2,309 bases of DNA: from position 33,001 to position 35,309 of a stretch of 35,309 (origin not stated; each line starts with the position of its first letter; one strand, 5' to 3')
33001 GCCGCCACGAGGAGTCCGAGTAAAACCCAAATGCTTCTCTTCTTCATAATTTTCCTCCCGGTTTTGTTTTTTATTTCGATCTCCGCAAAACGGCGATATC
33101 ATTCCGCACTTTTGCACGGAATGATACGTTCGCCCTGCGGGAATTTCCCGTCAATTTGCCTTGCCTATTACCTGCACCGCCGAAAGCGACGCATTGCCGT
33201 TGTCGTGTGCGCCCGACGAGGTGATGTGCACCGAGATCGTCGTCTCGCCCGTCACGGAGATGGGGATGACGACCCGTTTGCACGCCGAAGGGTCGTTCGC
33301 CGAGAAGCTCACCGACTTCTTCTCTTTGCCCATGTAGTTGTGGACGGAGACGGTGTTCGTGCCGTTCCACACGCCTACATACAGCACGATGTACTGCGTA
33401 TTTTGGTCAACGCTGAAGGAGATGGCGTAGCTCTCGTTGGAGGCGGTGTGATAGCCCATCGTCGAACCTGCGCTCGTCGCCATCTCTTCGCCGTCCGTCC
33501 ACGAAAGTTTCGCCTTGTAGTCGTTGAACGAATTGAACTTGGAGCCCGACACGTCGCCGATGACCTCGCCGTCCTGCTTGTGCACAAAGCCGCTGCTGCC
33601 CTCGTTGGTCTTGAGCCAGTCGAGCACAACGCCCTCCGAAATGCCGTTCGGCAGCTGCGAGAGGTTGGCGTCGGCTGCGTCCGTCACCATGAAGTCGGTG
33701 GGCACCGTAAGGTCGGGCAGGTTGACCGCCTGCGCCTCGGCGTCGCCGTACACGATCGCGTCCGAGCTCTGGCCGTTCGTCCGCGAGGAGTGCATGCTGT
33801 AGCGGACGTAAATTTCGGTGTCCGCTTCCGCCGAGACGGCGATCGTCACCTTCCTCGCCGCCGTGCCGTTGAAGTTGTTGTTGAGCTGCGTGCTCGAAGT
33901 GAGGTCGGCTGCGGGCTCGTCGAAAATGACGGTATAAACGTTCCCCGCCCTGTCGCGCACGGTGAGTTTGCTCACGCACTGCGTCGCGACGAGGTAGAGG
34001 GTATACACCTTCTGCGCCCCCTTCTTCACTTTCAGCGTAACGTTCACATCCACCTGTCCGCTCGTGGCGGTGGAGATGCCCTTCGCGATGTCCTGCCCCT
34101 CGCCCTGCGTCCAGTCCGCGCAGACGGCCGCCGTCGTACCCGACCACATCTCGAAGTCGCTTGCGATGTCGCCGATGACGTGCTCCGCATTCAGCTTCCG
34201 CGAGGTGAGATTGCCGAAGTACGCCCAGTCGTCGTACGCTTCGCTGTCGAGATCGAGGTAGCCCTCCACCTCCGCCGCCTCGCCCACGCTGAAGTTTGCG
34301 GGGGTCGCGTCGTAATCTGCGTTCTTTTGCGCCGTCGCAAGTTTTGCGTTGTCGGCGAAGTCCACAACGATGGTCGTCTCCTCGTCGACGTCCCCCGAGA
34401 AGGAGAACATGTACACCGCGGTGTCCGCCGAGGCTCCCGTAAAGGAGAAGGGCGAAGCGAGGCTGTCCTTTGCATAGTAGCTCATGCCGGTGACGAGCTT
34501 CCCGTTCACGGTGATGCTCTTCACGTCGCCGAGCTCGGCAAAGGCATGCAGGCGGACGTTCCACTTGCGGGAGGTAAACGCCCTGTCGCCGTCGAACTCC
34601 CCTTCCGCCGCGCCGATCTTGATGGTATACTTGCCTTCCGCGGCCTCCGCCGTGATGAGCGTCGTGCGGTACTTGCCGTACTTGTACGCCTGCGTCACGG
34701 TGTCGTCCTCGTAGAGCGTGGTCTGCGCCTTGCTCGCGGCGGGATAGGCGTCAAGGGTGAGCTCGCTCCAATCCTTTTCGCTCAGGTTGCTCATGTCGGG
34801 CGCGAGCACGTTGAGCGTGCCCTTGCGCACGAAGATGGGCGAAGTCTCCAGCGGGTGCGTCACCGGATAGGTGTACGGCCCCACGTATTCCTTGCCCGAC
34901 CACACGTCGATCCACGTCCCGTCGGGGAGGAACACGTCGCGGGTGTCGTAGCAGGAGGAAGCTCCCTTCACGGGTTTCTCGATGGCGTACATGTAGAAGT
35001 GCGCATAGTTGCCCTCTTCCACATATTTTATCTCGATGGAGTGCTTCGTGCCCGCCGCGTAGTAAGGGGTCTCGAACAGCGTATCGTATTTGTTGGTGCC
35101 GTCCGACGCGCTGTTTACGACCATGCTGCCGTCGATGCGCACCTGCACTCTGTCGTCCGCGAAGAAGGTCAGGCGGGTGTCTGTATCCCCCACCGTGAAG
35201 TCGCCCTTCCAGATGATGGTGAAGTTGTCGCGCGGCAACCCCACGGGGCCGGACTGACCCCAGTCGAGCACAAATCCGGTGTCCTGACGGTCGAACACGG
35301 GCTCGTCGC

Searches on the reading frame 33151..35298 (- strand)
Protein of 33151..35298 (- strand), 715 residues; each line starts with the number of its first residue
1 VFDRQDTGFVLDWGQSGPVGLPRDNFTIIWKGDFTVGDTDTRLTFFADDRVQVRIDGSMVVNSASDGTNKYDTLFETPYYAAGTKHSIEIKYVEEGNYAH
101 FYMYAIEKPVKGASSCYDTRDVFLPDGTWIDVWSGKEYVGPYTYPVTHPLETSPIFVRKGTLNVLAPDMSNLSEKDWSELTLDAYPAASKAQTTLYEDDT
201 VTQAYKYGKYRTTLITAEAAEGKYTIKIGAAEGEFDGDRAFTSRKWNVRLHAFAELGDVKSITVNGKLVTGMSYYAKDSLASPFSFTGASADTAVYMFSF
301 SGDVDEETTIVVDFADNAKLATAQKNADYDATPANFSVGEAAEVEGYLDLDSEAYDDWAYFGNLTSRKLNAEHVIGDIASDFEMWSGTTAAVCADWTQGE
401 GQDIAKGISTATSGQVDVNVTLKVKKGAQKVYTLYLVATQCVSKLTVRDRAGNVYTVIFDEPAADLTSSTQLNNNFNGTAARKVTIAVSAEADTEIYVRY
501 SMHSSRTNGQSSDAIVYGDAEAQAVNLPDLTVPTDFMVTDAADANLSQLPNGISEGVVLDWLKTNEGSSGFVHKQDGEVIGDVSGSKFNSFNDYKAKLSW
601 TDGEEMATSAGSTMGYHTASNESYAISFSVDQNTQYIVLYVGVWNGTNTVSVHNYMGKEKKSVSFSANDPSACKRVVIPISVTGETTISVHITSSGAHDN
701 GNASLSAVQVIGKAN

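Call 16: search_protein_families(library=ncbifam, proteins=[window:33151-35298:-], max_evalue=0.00001)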
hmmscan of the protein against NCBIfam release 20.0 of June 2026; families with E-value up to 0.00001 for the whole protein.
window:33151-35298:- (715 aa): 1 family
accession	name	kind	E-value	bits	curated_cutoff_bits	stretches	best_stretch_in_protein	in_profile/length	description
NF007746.0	PRK10426.1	equivalog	8.5e-06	24.4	553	0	119-161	626-668/683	alpha-glucosidase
